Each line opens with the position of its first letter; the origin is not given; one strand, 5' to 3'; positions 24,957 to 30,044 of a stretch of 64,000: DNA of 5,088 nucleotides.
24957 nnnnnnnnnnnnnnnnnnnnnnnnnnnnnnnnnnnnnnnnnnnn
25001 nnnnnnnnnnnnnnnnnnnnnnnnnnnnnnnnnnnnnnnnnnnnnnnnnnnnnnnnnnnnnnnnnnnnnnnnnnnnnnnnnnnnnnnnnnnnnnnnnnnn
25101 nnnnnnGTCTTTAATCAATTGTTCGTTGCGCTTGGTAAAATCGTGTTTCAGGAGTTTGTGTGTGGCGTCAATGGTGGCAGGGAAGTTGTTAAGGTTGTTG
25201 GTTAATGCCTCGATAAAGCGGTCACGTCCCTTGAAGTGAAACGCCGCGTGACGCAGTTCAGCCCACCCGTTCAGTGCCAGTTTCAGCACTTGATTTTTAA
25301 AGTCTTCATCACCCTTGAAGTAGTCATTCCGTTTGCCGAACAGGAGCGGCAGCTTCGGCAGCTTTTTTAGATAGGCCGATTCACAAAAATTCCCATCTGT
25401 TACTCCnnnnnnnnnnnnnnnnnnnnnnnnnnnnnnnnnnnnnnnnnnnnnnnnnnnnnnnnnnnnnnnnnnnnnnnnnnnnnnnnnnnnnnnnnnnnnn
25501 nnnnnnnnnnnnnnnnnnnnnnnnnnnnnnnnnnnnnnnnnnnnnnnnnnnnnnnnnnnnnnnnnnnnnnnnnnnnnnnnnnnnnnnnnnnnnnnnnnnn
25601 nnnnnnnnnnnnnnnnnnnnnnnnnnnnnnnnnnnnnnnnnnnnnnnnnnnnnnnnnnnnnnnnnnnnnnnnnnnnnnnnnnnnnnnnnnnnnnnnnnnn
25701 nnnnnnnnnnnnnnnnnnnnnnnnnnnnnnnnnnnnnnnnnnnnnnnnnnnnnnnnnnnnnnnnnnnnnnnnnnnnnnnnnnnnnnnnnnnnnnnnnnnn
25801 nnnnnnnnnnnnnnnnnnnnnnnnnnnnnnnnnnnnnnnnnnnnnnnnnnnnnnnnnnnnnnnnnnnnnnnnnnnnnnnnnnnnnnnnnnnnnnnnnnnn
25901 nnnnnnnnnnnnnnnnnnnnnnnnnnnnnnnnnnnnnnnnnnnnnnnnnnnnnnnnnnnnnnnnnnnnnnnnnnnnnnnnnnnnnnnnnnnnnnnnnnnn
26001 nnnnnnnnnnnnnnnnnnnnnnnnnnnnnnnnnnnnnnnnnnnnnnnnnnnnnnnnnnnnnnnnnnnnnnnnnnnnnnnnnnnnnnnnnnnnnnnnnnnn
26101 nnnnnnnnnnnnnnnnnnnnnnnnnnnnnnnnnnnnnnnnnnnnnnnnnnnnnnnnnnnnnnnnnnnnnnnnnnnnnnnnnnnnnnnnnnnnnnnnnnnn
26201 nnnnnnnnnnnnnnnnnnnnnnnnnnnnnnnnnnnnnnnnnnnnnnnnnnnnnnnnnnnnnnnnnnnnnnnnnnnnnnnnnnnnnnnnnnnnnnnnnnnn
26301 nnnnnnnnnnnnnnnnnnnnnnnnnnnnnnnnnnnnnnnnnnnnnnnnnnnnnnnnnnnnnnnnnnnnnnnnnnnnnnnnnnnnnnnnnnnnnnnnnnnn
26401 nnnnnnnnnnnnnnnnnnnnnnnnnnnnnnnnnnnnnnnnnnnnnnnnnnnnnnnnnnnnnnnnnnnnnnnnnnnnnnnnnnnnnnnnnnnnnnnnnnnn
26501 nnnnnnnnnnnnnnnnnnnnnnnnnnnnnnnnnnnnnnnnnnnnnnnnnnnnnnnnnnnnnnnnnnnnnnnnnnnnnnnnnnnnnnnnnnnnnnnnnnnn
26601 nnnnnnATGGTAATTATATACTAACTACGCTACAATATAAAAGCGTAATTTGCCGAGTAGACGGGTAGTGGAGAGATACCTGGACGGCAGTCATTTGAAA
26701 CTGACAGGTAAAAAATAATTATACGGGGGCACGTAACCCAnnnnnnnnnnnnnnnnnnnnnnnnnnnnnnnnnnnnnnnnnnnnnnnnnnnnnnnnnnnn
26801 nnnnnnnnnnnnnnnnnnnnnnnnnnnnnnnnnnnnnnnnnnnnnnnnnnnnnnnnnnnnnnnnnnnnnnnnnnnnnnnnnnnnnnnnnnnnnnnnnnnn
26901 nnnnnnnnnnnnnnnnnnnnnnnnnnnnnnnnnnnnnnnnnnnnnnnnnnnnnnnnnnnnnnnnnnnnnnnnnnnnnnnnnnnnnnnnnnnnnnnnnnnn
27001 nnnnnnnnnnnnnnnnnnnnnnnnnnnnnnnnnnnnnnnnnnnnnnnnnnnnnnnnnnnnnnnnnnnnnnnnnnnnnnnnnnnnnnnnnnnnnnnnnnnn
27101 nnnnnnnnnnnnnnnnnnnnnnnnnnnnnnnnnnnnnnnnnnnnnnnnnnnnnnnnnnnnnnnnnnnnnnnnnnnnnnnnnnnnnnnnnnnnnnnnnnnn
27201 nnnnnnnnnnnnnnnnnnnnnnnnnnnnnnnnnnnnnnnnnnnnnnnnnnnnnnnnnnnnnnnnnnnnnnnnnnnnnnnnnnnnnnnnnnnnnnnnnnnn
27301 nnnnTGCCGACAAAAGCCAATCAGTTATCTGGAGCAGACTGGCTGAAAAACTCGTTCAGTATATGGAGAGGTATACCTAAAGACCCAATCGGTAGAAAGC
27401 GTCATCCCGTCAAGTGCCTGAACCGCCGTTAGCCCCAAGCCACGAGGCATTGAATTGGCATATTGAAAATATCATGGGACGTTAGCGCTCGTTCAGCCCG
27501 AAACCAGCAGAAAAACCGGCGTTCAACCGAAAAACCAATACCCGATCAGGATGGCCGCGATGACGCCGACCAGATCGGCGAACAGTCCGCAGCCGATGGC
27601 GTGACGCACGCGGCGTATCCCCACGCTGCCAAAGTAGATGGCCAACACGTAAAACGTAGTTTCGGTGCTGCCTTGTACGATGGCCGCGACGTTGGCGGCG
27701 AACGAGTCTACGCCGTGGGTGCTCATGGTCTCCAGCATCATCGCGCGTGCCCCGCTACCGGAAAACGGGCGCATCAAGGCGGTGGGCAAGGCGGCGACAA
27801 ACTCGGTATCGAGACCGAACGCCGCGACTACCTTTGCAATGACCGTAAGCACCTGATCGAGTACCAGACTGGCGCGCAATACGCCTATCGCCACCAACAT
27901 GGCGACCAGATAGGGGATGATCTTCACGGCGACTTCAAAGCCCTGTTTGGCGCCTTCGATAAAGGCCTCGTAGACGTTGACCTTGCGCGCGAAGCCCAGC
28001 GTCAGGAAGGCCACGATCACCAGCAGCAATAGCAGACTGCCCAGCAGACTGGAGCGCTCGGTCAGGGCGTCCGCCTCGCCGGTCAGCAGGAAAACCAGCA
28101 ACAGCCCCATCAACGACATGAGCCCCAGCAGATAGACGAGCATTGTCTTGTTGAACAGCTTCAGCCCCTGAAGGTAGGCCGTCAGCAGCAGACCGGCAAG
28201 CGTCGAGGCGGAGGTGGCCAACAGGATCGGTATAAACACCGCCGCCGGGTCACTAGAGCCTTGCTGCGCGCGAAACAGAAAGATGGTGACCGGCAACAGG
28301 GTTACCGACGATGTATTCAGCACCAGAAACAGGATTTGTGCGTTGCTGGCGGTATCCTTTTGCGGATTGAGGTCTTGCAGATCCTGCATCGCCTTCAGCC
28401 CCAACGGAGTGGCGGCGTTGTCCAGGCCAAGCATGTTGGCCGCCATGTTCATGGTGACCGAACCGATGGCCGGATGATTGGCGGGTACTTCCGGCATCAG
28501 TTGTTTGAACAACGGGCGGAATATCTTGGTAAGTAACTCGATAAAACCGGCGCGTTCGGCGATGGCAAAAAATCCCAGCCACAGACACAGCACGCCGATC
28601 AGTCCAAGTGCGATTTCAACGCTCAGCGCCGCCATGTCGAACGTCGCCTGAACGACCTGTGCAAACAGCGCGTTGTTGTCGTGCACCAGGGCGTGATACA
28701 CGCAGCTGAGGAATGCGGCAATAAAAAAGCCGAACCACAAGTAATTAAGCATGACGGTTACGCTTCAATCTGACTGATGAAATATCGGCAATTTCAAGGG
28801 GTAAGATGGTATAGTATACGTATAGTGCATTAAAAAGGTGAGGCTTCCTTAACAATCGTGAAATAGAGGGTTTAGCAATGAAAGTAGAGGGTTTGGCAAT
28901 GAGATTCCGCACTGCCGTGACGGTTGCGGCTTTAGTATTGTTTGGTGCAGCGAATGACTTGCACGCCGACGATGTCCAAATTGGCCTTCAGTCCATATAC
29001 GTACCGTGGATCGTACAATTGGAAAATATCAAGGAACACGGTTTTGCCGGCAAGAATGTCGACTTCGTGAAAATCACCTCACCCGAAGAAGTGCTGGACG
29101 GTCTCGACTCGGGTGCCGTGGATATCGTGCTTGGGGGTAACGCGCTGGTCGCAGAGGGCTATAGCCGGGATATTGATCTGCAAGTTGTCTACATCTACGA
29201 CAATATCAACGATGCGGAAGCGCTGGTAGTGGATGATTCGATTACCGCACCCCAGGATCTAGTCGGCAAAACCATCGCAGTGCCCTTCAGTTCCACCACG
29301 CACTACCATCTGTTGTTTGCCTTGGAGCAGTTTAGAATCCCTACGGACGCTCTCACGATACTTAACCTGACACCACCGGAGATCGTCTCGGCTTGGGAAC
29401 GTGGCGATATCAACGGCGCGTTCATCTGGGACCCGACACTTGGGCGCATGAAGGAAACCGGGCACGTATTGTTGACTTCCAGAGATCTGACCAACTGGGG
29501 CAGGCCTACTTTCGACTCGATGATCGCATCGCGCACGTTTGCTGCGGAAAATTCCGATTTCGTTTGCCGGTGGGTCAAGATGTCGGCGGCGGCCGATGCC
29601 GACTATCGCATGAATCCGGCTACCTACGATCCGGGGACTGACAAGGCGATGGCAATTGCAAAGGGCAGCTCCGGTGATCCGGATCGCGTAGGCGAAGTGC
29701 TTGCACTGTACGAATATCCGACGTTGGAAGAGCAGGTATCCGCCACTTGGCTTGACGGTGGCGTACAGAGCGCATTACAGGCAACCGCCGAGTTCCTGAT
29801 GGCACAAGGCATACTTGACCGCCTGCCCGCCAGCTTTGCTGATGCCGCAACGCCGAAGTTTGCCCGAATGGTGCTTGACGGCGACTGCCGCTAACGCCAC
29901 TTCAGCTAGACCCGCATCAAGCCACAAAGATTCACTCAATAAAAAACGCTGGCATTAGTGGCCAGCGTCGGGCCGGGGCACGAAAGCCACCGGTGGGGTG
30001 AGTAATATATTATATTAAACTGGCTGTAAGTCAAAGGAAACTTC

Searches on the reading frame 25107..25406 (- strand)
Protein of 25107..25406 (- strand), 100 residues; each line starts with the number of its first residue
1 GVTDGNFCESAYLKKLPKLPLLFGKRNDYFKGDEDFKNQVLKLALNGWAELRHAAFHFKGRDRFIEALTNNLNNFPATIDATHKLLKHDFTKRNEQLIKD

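Call 37: search_solved_structures(query=window:25107-25406:-, max_evalue=1, show_alignments=1)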
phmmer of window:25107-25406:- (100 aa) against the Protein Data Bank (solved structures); distinct sequences matched with E-value up to 1: 0.

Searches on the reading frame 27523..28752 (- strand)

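Call 7: search_protein_families(library=pfam, proteins=[window:27523-28752:-], max_evalue=0.01)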
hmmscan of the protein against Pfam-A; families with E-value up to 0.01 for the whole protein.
window:27523-28752:- (409 aa): 1 family
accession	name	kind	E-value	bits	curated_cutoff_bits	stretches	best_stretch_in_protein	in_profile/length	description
PF07670.19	Gate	-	2.4e-21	76.6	29.6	2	49-159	2-99/104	Nucleoside recognition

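Call 8: search_protein_families(library=ncbifam, proteins=[window:27523-28752:-], max_evalue=0.01)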
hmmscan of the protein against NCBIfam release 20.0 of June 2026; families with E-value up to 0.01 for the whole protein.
window:27523-28752:- (409 aa): 1 family
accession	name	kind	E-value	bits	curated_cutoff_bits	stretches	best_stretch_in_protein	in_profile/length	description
NF007811.0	PRK10519.1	equivalog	3.5e-10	39.6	111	1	256-341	7-93/155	hypothetical protein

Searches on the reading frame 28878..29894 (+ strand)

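Call 7: search_protein_families(library=pfam, proteins=[window:28878-29894:+], max_evalue=0.01)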
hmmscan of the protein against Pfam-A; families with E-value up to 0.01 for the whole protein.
window:28878-29894:+ (338 aa): 4 families
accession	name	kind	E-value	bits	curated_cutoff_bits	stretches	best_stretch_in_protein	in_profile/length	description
PF09084.16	NMT1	-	1.6e-08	35.2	20.5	1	58-246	20-212/216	NMT1/THI5 like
PF04069.17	OpuAC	-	0.00096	19.3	21.2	1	58-253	28-200/257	Substrate binding domain of ABC-type glycine betaine transport system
PF12974.12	Phosphonate-bd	-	0.00096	19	27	1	58-207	28-193/242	ABC transporter, phosphonate, periplasmic substrate-binding protein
PF13379.11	NMT1_2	-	0.0018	18.6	24.7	1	122-240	115-235/252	NMT1-like family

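Call 8: search_protein_families(library=ncbifam, proteins=[window:28878-29894:+], max_evalue=0.01)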
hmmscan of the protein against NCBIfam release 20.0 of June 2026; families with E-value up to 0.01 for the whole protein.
window:28878-29894:+ (338 aa): 7 families
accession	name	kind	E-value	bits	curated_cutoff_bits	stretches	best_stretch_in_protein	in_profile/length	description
TIGR01729.1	taurine_ABC_bnd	equivalog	2.1e-75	253.9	304.25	1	33-329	1-299/300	taurine ABC transporter substrate-binding protein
NF008553.0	PRK11480.1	equivalog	3.4e-53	180.9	490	1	24-329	16-319/320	taurine ABC transporter substrate-binding protein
TIGR01728.1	SsuA_fam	subfamily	6.7e-25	87.9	163.5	1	52-316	23-277/290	aliphatic sulfonate ABC transporter substrate-binding protein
NF008588.0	PRK11553.1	subfamily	3.6e-14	52.4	299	1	13-244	9-241/319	aliphatic sulfonate ABC transporter substrate-binding protein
TIGR03427.1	ABC_peri_uca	equivalog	1.7e-06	27.5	333.9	1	100-195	77-171/328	putative urea ABC transporter substrate-binding protein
NF040735.1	SBP_SaoX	equivalog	2.5e-05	23.5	300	1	64-231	34-206/330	ABC transporter substrate-binding subunit SaoX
TIGR01096.1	3A0103s03R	subfamily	0.0028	17.2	256.35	0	58-96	152-189/250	lysine/arginine/ornithine ABC transporter substrate-binding protein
